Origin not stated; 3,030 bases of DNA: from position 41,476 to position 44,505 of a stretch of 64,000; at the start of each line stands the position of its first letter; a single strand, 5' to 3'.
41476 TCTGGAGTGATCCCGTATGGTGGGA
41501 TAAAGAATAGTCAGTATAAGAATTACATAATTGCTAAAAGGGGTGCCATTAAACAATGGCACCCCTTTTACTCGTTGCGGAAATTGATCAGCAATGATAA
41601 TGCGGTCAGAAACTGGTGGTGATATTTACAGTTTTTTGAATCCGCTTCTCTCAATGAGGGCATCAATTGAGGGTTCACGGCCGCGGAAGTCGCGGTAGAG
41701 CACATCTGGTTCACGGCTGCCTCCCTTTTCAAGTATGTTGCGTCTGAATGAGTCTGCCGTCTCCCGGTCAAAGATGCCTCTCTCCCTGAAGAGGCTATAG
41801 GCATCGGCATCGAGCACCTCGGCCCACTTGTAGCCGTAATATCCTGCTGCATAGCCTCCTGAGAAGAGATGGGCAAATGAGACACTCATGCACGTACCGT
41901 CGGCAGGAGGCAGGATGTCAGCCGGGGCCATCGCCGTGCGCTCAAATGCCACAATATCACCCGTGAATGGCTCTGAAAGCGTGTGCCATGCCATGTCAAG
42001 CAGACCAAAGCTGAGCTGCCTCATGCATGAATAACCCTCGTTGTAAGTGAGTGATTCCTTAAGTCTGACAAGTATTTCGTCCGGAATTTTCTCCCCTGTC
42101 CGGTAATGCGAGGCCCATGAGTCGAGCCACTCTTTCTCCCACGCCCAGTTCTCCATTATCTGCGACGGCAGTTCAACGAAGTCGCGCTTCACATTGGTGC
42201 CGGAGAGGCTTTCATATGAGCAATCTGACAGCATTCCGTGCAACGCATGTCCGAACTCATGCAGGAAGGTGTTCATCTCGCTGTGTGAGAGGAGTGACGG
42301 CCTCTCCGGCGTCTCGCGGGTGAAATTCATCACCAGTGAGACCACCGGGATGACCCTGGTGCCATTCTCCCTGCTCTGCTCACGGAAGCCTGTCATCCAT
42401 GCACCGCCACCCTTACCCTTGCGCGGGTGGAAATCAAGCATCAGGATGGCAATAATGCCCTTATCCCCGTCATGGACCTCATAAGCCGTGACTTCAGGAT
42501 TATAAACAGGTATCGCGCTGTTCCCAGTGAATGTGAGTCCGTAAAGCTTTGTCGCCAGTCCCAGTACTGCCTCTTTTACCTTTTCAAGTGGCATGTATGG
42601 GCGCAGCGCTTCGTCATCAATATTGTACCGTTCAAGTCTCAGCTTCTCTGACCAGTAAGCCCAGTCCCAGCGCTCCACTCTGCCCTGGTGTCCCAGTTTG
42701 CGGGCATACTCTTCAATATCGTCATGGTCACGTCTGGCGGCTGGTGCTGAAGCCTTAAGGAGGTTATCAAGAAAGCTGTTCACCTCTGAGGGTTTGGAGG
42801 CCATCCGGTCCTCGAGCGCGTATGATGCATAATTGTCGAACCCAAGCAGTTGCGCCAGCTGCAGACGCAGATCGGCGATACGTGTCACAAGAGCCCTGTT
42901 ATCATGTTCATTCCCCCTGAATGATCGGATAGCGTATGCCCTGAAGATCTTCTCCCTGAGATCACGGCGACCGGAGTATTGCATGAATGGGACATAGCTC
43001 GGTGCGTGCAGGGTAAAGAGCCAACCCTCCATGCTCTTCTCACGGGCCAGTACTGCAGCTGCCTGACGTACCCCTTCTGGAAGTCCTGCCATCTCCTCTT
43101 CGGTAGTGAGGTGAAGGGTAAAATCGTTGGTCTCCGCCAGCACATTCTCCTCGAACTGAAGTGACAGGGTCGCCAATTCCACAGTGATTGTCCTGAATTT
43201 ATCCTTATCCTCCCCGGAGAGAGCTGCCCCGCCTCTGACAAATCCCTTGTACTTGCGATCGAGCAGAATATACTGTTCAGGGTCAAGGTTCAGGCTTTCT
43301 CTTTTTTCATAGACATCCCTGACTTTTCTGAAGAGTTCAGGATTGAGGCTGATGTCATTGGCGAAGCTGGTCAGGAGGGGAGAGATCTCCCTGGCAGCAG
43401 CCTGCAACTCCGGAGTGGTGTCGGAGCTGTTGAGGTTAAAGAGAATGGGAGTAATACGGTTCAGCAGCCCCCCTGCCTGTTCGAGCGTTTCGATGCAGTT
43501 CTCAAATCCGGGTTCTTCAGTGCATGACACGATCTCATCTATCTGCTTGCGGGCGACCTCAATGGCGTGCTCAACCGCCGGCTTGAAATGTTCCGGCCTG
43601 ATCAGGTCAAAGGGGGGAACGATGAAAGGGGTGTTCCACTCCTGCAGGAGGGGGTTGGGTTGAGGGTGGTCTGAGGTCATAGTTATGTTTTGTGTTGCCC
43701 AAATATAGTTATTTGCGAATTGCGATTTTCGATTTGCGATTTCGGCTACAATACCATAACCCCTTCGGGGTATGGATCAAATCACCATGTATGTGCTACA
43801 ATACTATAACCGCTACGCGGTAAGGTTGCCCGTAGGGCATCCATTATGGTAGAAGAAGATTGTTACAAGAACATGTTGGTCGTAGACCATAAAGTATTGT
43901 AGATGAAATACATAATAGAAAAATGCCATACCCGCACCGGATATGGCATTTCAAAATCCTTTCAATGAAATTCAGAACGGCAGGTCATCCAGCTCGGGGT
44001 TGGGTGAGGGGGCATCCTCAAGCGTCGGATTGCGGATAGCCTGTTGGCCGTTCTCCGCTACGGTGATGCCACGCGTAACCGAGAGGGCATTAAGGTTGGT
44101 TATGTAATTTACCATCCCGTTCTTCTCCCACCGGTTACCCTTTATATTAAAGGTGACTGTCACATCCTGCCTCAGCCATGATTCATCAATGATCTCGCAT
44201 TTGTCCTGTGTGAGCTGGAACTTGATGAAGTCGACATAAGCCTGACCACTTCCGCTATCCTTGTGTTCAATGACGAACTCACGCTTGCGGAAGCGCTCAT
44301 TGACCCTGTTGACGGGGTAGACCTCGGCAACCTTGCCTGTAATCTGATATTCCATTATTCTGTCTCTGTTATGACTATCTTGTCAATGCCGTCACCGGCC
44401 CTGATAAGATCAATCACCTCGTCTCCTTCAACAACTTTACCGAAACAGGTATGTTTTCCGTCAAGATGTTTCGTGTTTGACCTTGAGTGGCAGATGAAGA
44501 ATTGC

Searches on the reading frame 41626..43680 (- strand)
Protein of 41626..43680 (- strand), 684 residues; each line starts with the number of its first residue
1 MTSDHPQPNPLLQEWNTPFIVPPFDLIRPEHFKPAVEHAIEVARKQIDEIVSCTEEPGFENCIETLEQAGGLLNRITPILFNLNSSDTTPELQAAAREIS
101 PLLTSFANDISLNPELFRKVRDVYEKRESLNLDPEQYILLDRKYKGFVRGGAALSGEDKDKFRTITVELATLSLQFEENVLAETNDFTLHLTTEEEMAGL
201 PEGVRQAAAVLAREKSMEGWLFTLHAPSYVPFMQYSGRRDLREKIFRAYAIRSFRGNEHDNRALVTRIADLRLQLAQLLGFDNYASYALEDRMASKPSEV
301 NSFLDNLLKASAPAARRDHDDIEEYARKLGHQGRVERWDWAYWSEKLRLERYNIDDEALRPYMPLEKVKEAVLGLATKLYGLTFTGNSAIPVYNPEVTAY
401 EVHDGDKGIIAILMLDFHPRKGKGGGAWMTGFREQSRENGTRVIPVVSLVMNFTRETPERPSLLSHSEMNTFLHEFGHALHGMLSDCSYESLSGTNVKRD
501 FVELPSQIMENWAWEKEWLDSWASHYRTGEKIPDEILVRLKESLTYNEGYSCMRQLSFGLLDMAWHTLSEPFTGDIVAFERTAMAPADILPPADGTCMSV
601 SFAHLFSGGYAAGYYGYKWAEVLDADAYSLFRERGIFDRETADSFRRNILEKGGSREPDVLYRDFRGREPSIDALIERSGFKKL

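Call 11: search_protein_families(library=pfam, proteins=[window:41626-43680:-])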
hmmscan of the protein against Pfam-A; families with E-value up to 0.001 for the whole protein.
window:41626-43680:- (684 aa): 2 families
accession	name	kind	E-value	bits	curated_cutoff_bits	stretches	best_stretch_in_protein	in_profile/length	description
PF01432.26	Peptidase_M3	-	1.2e-128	430.8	27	1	232-679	1-455/457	Peptidase family M3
PF19310.4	TOP_N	-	0.00014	22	27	1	54-159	18-123/123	Neurolysin/Thimet oligopeptidase, N-terminal domain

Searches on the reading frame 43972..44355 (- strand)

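Call 11: search_protein_families(library=pfam, proteins=[window:43972-44355:-])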
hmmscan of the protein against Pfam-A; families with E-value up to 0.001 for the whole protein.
window:43972-44355:- (127 aa): 1 family
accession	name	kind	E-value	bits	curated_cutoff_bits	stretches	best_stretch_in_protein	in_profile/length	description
PF11325.14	DUF3127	-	3.3e-15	56.5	27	1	5-93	2-84/85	Domain of unknown function (DUF3127)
